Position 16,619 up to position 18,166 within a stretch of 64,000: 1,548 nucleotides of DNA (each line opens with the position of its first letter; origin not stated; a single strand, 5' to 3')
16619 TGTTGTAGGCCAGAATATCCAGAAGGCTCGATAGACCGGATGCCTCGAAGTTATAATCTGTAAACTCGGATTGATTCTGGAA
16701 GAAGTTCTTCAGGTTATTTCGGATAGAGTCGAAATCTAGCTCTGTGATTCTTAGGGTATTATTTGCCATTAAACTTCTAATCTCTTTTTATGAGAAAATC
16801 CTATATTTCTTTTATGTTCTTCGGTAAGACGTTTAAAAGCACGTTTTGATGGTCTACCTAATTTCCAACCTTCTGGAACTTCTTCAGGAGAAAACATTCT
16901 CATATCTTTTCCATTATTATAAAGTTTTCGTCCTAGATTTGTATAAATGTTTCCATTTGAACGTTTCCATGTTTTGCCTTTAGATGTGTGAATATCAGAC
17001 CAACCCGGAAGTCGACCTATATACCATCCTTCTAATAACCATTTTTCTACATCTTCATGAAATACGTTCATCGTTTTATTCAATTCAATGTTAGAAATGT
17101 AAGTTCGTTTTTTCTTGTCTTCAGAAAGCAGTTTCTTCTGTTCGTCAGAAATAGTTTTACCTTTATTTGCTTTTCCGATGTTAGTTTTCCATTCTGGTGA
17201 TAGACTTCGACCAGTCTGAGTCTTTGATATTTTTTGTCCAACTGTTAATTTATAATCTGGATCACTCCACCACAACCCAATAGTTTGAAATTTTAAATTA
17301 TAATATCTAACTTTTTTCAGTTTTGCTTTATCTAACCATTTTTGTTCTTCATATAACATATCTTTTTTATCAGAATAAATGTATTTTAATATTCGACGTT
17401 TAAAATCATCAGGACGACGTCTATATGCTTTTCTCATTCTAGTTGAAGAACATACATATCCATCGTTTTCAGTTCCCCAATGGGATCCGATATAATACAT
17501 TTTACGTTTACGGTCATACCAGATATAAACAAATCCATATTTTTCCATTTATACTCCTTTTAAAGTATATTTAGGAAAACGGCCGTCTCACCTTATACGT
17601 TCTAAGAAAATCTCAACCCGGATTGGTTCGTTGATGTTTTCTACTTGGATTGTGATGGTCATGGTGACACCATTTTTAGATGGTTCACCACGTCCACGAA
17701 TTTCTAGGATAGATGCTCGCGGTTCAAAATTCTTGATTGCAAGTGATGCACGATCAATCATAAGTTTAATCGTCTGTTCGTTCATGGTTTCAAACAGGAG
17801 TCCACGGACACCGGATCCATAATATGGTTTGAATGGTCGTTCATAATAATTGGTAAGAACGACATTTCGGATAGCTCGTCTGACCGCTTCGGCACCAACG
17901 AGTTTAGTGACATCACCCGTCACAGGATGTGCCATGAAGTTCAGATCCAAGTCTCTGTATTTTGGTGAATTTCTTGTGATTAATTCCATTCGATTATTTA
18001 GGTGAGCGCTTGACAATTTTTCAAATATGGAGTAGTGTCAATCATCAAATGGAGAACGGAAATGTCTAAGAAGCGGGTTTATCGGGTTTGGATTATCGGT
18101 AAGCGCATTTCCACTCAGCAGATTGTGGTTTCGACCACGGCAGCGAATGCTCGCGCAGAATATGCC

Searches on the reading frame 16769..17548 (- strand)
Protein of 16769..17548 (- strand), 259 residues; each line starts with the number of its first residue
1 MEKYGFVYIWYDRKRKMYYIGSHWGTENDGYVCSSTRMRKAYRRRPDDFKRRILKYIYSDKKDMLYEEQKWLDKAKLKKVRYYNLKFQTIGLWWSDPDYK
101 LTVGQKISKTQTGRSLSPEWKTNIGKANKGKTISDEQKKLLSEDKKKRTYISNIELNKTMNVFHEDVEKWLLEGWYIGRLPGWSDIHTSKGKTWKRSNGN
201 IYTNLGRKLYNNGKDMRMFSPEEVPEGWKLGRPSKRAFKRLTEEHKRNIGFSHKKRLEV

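Call 24: search_protein_families(library=phrogs, proteins=[window:16769-17548:-], max_evalue=0.001)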
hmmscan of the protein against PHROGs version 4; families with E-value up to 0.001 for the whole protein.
window:16769-17548:- (259 aa): 1 family
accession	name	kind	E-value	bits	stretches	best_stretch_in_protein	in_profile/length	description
phrog_314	-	DNA, RNA and nucleotide metabolism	1.1e-20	75.2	1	1-202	175-353/574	homing endonuclease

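Call 25: search_protein_families(library=pfam, proteins=[window:16769-17548:-], max_evalue=0.001)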
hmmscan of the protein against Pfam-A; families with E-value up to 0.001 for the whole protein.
window:16769-17548:- (259 aa): 0 families

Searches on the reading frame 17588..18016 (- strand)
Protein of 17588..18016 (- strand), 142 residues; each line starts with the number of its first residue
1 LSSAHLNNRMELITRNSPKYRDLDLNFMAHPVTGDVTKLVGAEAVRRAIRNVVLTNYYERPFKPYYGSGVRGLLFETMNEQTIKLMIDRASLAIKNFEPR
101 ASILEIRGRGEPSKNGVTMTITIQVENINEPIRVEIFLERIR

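Call 54: search_protein_families(library=pfam, proteins=[window:17588-18016:-], max_evalue=0.001)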
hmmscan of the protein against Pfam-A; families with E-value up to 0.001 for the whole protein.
window:17588-18016:- (142 aa): 1 family
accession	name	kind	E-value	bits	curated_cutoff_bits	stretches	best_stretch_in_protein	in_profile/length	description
PF04965.19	GPW_gp25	-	1.7e-10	41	27.2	1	42-126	4-92/96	Baseplate wedge protein gp25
